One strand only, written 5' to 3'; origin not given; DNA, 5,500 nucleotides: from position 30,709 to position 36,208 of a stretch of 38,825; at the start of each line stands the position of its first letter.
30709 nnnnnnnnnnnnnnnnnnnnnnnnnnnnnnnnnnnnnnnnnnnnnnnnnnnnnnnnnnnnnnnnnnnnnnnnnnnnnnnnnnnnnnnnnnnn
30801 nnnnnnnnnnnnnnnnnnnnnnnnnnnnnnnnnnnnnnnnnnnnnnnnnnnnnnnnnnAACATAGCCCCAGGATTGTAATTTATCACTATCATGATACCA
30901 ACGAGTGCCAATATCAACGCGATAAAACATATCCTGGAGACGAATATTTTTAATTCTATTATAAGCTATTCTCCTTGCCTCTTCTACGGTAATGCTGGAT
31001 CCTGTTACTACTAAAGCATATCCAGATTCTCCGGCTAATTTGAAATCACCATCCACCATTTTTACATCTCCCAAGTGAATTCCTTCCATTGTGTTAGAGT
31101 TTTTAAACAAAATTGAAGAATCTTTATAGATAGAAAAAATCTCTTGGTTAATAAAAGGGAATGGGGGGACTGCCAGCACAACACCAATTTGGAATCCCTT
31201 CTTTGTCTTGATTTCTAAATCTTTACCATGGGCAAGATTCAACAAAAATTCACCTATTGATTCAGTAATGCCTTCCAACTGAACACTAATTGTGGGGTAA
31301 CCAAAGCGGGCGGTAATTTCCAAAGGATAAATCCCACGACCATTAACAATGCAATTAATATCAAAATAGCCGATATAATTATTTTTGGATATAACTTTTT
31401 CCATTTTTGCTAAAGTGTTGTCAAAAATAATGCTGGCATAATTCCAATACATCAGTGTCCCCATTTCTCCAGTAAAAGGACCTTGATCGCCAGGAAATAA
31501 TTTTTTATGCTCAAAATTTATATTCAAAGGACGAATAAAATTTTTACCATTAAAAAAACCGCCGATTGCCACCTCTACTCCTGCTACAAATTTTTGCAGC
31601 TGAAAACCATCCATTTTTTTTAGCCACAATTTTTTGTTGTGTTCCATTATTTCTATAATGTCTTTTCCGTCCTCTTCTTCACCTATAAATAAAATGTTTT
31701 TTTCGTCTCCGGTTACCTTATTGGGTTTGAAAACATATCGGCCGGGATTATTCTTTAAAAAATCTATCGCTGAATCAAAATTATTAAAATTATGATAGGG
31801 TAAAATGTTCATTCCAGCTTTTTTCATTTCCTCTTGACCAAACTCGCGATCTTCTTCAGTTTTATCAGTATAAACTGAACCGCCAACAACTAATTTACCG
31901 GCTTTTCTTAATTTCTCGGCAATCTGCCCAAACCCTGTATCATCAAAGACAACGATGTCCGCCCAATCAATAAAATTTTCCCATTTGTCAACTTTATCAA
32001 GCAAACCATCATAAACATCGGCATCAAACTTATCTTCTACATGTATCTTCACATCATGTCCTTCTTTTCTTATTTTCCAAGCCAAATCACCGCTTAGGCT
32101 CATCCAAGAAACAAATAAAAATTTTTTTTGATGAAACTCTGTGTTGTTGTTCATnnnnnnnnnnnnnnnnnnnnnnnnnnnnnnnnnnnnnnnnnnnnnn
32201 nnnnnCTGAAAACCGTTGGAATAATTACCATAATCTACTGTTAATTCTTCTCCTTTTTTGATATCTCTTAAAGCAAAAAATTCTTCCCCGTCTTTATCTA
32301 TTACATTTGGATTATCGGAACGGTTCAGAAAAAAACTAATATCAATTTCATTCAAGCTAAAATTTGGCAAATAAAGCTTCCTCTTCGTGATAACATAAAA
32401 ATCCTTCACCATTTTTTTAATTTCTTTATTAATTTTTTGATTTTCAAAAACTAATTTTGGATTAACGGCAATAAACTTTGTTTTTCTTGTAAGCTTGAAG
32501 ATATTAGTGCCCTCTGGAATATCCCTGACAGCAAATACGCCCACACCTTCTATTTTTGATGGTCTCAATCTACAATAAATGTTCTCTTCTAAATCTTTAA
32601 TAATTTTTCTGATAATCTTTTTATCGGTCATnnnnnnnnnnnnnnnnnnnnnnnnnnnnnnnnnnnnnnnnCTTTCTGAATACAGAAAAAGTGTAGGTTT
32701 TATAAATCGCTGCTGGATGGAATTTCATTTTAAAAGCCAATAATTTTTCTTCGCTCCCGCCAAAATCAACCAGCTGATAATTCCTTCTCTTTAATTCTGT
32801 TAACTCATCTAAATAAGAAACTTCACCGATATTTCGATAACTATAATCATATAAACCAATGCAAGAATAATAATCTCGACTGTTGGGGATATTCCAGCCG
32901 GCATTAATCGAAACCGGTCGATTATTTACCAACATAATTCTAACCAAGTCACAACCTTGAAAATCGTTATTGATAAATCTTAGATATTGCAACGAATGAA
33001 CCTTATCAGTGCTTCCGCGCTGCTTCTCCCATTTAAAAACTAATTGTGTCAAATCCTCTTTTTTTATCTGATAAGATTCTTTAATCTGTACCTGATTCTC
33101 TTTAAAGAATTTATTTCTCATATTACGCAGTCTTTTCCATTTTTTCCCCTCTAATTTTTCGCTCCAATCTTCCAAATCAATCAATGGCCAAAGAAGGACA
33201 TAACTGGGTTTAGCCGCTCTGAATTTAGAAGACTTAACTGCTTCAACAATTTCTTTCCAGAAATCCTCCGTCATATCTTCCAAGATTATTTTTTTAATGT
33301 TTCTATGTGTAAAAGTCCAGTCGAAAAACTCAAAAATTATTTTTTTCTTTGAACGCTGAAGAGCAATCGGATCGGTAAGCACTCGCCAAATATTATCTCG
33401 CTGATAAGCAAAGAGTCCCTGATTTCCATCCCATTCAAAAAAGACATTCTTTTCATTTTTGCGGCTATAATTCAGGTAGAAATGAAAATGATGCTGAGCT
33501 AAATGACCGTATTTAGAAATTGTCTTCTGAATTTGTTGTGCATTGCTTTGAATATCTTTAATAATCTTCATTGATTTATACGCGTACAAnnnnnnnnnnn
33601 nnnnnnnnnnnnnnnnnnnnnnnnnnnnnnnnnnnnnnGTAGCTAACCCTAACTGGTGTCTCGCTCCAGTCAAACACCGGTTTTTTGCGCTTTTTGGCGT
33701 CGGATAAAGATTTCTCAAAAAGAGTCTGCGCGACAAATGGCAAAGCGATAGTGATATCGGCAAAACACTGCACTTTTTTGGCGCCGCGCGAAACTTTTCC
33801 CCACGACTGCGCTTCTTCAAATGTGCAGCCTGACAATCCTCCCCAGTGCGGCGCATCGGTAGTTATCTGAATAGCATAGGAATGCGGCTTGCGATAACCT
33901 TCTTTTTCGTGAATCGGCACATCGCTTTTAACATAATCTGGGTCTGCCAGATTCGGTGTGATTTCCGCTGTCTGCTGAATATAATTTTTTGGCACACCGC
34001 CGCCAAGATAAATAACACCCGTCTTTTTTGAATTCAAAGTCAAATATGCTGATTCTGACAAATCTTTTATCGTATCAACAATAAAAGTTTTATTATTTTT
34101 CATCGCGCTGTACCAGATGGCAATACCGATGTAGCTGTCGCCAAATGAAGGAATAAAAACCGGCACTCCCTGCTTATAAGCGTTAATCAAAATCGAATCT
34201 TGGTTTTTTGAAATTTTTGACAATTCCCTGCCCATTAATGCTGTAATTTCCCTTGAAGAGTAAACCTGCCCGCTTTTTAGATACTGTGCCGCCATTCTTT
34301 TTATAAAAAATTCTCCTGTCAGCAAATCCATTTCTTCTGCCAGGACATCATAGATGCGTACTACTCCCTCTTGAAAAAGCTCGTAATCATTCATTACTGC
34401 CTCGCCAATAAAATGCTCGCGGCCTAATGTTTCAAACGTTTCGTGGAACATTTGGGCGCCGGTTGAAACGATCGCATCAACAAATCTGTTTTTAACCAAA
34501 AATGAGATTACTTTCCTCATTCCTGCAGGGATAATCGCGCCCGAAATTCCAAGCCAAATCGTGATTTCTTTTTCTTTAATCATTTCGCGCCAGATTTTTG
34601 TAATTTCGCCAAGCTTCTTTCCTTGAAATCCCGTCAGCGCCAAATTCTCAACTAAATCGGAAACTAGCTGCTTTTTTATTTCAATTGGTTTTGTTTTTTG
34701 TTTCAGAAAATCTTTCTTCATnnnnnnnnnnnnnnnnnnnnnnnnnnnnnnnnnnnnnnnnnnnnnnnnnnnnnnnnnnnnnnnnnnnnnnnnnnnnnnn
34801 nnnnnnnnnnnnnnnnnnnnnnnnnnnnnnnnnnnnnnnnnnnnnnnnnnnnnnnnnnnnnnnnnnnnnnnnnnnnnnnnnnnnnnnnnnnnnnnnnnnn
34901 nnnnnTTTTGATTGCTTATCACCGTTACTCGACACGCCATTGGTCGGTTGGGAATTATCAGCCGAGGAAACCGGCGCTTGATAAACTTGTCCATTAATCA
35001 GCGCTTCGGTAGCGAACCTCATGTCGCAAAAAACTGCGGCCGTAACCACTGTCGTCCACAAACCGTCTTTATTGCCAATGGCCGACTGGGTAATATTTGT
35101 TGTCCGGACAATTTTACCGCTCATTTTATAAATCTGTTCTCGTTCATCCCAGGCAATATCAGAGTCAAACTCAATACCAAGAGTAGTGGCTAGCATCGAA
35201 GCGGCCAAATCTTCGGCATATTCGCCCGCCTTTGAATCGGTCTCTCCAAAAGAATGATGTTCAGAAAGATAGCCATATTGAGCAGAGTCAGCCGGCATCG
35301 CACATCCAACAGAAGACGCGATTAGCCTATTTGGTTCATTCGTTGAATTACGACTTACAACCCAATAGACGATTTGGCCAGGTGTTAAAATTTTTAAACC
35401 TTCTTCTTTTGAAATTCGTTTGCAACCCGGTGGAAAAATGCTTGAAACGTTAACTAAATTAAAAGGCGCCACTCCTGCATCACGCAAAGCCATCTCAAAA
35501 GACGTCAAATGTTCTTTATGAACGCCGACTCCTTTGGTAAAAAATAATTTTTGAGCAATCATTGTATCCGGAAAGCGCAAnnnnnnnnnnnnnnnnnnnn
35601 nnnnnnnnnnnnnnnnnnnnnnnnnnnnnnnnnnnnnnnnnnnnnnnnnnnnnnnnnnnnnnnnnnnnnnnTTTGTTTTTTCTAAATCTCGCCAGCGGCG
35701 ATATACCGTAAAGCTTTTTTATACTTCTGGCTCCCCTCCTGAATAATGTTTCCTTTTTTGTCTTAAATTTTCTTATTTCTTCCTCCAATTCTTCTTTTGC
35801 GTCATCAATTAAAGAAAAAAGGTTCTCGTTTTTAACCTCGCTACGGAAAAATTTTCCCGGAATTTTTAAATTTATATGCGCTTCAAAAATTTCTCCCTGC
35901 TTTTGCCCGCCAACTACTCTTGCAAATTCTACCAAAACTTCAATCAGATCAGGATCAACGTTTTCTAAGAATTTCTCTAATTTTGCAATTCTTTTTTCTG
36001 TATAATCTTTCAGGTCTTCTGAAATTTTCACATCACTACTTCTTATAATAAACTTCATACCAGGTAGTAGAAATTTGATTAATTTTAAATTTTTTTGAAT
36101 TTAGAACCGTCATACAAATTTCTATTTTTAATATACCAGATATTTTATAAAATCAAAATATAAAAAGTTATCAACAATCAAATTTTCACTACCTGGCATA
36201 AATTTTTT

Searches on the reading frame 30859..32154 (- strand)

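Call 67: search_protein_families(library=pfam, proteins=[window:30859-32154:-])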
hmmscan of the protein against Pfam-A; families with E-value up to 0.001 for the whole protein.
window:30859-32154:- (432 aa): 2 families
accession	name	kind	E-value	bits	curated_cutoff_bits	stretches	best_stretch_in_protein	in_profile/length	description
PF01071.24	GARS_A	-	1.8e-14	54.4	27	1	102-287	2-192/194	Phosphoribosylglycinamide synthetase, ATP-grasp (A) domain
PF02843.22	GARS_C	-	2.5e-08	34.5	34.8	1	325-418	4-92/92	Phosphoribosylglycinamide synthetase, C domain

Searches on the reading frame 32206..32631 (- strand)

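Call 67: search_protein_families(library=pfam, proteins=[window:32206-32631:-])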
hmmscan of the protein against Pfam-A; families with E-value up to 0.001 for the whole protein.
window:32206-32631:- (142 aa): 1 family
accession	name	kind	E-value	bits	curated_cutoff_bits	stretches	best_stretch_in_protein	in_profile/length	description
PF00856.33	SET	-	2.6e-14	53.9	22.4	1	29-135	1-105/105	SET domain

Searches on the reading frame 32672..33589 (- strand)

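Call 67: search_protein_families(library=pfam, proteins=[window:32672-33589:-])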
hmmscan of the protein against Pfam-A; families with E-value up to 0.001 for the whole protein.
window:32672-33589:- (306 aa): 1 family
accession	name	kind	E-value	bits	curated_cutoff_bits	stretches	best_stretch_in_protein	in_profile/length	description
PF09924.15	LPG_synthase_C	-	6.9e-12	45.5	27.5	1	46-243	21-209/298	Phosphatidylglycerol lysyltransferase, C-terminal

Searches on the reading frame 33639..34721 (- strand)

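Call 67: search_protein_families(library=pfam, proteins=[window:33639-34721:-])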
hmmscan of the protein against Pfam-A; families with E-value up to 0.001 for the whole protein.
window:33639-34721:- (361 aa): 1 family
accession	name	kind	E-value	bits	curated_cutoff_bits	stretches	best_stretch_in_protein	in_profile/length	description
PF01916.23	DS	-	1.9e-91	306.8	27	1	22-332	1-286/288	Deoxyhypusine synthase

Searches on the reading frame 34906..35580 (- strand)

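Call 67: search_protein_families(library=pfam, proteins=[window:34906-35580:-])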
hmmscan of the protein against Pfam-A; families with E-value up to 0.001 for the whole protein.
window:34906-35580:- (225 aa): 1 family
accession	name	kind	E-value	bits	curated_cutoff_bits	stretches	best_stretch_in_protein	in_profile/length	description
PF01862.21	PvlArgDC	-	2.3e-60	203.6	22.7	1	9-184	2-160/161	Pyruvoyl-dependent arginine decarboxylase (PvlArgDC)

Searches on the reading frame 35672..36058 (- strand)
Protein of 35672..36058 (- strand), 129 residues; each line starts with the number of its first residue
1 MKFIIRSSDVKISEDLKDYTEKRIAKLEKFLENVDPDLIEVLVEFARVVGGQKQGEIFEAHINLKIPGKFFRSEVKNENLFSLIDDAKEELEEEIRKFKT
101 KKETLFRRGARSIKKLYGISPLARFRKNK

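Call 67: search_protein_families(library=pfam, proteins=[window:35672-36058:-])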
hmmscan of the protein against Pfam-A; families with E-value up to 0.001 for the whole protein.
window:35672-36058:- (129 aa): 1 family
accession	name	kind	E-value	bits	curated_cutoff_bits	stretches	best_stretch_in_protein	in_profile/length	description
PF02482.25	Ribosomal_S30AE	-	2e-15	57.7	23.7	1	4-102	2-87/88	Sigma 54 modulation protein / S30EA ribosomal protein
